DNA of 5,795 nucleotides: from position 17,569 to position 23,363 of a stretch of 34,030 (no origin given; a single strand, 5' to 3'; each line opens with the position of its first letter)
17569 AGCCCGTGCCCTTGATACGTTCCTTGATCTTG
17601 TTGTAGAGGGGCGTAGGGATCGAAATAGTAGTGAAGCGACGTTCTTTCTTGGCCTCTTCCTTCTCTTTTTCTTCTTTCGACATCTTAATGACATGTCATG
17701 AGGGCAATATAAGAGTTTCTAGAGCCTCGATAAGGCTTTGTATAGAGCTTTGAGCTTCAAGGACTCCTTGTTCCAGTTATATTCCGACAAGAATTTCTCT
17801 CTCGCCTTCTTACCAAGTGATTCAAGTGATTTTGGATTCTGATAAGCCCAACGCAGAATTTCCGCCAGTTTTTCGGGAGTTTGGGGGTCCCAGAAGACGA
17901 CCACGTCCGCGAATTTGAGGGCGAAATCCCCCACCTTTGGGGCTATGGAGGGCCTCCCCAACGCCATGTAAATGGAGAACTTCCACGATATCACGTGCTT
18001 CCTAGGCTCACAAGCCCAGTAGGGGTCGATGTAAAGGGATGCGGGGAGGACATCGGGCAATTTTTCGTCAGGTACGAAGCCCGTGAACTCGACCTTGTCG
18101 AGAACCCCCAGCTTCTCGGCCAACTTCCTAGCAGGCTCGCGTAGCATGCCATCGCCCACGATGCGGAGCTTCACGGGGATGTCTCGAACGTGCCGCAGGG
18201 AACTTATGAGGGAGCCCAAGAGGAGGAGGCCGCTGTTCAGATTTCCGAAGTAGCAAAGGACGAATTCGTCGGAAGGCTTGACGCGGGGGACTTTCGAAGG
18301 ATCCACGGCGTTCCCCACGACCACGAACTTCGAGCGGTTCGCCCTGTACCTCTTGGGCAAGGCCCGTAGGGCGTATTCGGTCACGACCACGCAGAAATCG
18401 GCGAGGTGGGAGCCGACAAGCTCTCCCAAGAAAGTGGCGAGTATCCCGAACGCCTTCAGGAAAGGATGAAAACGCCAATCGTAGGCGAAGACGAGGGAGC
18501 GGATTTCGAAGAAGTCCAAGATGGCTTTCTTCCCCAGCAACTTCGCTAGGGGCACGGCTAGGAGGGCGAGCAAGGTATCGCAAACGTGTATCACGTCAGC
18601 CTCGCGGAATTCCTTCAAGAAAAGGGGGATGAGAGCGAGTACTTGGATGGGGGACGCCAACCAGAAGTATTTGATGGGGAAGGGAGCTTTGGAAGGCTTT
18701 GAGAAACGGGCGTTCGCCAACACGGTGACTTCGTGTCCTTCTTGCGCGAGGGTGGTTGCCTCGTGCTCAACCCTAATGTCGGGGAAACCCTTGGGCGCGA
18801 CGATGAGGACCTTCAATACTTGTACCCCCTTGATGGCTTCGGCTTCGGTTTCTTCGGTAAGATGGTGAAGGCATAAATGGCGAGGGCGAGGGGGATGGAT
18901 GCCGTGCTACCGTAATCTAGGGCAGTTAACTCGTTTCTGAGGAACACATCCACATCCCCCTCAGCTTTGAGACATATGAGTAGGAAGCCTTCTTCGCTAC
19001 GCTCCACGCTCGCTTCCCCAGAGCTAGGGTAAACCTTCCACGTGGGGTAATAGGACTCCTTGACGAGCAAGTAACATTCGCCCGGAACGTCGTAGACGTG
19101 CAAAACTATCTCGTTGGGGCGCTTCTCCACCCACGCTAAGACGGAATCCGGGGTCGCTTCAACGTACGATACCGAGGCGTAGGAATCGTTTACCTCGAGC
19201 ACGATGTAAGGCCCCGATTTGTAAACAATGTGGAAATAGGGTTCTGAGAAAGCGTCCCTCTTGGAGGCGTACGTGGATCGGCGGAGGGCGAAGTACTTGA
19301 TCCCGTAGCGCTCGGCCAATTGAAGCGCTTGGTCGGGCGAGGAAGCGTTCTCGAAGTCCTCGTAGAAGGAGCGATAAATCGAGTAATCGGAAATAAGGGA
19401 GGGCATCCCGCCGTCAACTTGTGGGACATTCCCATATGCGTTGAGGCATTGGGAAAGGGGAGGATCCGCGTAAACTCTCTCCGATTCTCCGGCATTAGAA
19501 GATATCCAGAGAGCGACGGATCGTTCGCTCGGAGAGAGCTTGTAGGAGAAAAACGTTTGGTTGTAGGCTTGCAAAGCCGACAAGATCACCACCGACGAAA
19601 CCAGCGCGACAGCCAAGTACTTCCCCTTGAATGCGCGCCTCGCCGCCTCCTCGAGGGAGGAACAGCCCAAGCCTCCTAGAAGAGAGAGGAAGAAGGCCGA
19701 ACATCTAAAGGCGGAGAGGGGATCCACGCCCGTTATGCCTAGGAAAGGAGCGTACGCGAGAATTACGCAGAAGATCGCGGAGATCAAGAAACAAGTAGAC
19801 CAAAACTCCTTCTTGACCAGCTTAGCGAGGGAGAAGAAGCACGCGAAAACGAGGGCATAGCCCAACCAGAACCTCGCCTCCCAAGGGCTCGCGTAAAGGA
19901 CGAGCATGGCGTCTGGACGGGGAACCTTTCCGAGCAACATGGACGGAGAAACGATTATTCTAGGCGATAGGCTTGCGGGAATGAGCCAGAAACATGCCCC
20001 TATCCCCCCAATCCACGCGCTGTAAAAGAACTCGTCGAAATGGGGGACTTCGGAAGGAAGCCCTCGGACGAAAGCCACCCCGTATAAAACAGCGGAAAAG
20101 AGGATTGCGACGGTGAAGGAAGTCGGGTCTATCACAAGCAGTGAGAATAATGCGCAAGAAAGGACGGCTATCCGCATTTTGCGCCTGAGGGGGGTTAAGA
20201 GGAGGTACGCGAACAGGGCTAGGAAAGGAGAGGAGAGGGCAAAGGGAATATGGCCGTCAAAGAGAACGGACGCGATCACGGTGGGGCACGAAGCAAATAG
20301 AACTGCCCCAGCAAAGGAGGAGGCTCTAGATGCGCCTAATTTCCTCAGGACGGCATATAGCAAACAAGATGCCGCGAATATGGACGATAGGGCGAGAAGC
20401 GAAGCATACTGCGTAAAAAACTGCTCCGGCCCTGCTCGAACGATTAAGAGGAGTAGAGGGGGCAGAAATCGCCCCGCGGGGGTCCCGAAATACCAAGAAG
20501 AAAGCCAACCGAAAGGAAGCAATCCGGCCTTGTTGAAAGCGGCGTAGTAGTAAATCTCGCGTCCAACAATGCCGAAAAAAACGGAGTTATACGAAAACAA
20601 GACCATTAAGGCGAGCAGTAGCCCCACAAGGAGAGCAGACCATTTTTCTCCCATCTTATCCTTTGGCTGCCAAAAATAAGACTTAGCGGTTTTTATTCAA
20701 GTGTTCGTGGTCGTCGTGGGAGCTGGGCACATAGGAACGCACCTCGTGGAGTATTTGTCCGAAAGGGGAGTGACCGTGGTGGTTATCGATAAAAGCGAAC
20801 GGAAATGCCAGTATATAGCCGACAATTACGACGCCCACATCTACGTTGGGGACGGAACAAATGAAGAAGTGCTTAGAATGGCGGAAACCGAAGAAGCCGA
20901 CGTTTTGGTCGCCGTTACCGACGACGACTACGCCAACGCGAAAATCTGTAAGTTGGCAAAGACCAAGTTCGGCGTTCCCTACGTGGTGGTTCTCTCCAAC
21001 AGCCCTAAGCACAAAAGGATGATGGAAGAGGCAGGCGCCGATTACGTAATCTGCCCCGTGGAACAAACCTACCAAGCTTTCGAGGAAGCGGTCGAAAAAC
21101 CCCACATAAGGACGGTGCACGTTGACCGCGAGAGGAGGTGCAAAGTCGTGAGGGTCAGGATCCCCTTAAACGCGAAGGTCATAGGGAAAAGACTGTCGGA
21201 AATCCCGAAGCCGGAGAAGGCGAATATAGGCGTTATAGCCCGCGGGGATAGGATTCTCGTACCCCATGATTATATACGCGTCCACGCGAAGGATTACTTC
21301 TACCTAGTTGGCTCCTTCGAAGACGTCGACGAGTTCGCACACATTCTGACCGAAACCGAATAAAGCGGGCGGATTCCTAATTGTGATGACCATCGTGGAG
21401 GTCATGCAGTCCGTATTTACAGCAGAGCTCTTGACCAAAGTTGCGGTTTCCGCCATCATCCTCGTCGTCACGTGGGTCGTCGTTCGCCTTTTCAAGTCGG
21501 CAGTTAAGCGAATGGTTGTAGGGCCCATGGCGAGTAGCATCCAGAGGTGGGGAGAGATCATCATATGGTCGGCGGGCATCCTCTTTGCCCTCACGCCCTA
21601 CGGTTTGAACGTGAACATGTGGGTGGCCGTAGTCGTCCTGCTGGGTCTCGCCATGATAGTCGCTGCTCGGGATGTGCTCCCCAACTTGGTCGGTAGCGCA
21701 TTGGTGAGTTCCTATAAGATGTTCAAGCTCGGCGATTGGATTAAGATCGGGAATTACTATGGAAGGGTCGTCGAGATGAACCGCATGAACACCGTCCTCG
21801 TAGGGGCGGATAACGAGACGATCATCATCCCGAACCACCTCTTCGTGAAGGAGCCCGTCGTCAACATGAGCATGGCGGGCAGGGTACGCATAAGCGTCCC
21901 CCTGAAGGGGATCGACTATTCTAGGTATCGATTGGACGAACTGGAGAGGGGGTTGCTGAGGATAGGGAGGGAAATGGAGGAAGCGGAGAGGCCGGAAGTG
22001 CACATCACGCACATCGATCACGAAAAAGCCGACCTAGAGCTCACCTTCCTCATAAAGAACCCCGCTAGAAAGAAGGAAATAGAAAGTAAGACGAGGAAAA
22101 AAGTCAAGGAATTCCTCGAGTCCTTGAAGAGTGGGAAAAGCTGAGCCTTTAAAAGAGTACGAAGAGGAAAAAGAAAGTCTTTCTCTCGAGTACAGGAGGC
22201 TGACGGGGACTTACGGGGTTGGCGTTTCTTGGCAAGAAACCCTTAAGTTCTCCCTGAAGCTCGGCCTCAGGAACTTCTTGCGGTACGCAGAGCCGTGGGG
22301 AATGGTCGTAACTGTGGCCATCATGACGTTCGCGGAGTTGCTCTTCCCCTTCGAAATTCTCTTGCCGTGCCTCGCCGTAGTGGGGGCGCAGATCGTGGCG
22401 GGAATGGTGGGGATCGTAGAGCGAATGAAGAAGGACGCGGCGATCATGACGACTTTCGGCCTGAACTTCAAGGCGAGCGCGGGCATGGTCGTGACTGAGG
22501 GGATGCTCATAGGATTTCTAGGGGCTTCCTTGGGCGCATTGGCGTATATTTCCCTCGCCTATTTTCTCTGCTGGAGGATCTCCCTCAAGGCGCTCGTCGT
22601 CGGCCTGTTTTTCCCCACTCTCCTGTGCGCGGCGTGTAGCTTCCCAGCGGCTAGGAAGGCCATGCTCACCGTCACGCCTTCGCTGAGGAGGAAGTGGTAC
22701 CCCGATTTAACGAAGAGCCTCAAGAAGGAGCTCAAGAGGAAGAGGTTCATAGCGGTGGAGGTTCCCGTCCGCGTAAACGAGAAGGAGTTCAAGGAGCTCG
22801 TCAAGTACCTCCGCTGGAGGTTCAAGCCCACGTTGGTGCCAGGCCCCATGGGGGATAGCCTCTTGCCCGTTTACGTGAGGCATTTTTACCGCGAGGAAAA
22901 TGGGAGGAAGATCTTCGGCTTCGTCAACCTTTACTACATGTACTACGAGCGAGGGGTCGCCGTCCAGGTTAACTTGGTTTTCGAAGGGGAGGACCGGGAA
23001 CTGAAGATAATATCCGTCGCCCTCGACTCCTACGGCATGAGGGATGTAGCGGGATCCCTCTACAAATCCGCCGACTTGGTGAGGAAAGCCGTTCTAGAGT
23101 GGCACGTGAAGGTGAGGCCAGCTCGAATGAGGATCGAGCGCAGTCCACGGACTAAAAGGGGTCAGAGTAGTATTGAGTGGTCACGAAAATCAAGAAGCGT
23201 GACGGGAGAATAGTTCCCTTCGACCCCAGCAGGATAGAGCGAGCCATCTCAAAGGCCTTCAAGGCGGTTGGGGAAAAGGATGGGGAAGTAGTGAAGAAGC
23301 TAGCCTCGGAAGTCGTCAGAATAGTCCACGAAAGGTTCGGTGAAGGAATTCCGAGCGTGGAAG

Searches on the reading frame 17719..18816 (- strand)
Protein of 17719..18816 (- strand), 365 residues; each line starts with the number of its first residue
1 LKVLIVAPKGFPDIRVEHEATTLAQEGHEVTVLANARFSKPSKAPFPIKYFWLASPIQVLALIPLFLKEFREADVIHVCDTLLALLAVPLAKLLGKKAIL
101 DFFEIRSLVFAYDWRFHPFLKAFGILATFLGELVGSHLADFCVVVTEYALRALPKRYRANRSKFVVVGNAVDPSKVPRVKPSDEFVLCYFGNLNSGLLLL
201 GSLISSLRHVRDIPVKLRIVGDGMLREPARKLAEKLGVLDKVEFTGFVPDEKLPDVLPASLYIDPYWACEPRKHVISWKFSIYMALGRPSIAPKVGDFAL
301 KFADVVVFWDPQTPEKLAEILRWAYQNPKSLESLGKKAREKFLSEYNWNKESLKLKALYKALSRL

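Call 7: search_protein_families(library=pfam, proteins=[window:17719-18816:-], max_evalue=0.01)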
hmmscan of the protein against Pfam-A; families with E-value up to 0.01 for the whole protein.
window:17719-18816:- (365 aa): 5 families
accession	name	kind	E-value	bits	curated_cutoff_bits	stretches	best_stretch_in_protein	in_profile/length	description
PF00534.26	Glycos_transf_1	-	9.9e-13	48.4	26.4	1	178-340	9-171/172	Glycosyl transferases group 1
PF13439.12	Glyco_transf_4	-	4.2e-12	46.8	28.5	1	17-174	9-169/170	Glycosyltransferase Family 4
PF13692.12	Glyco_trans_1_4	-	4.8e-11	43.5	27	1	185-326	2-141/142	Glycosyl transferases group 1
PF13579.12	Glyco_trans_4_4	-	2.8e-05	24.9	29.7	1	15-169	6-157/158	Glycosyl transferase 4-like domain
PF13524.12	Glyco_trans_1_2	-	0.00013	22.4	25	1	209-350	8-137/144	Glycosyl transferase-like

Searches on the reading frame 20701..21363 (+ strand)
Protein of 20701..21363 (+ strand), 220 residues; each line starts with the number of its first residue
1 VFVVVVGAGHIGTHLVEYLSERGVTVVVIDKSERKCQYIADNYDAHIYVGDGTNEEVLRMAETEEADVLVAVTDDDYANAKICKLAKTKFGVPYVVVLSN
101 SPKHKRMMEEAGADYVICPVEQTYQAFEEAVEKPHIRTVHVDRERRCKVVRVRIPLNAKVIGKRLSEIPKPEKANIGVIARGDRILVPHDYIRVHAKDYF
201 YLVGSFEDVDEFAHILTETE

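Call 8: search_protein_families(library=pfam, proteins=[window:20701-21363:+], max_evalue=0.01)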
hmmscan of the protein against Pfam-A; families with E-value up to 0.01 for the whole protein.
window:20701-21363:+ (220 aa): 27 families (the best 25 are shown)
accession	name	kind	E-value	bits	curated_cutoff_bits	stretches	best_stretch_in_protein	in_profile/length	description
PF02254.24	TrkA_N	-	3.2e-32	111.7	23.8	1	3-119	1-116/116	TrkA-N domain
PF02080.26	TrkA_C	-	7e-11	42.3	27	1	149-216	1-70/71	TrkA-C domain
PF13478.12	XdhC_C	-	5.7e-09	37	29.7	1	3-112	1-89/125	XdhC Rossmann domain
PF00107.32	ADH_zinc_N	-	2.1e-08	34.6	31.8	2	83-125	7-48/129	Zinc-binding dehydrogenase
PF13241.12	NAD_binding_7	-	1.1e-07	32.7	22.1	1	3-88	10-84/104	Putative NAD(P)-binding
PF03435.24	Sacchrp_dh_NADP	-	7.7e-07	29.9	25.1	1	3-87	1-89/129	Saccharopine dehydrogenase NADP binding domain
PF01370.27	Epimerase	-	1.3e-05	25.2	20.9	1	3-70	1-69/240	NAD dependent epimerase/dehydratase family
PF01488.26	Shikimate_DH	-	1.9e-05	25.2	24.3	1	3-48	15-61/138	Shikimate / quinate 5-dehydrogenase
PF03721.20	UDPG_MGDP_dh_N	-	4.2e-05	23.6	27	1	2-41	2-41/187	UDP-glucose/GDP-mannose dehydrogenase family, NAD binding domain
PF21799.2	MurD-like_N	-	5.7e-05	23.7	27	1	3-52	3-52/88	Mur ligase MurD-like, N-terminal domain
PF03807.23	F420_oxidored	-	0.00015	22.7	21.6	1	3-63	2-62/94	NADP oxidoreductase coenzyme F420-dependent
PF02558.23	ApbA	-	0.00017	21.7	22.2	1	3-116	1-117/150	Ketopantoate reductase PanE/ApbA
PF01494.25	FAD_binding_3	-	0.00024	20.9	22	1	3-38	4-39/349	FAD binding domain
PF02737.24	3HCDH_N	-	0.0003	21.2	22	1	3-46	2-45/180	3-hydroxyacyl-CoA dehydrogenase, NAD binding domain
PF13460.12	NAD_binding_10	-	0.00033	21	27.2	1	8-84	3-83/184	NAD(P)H-binding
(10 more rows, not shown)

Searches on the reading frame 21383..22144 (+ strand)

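Call 8: search_protein_families(library=pfam, proteins=[window:21383-22144:+], max_evalue=0.01)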
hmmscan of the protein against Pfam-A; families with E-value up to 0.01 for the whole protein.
window:21383-22144:+ (253 aa): 1 family
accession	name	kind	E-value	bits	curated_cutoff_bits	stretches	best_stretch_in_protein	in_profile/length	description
PF00924.24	MS_channel_2nd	-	1.3e-14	54.5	20.2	1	97-163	1-67/68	Mechanosensitive ion channel, beta-domain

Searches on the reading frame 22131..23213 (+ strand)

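Call 8: search_protein_families(library=pfam, proteins=[window:22131-23213:+], max_evalue=0.01)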
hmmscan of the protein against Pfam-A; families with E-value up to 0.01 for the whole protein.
window:22131-23213:+ (360 aa): 1 family
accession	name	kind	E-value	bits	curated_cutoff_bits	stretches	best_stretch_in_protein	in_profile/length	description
PF02687.27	FtsX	-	0.00027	21.4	25.5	1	82-178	9-116/120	FtsX-like permease C-terminal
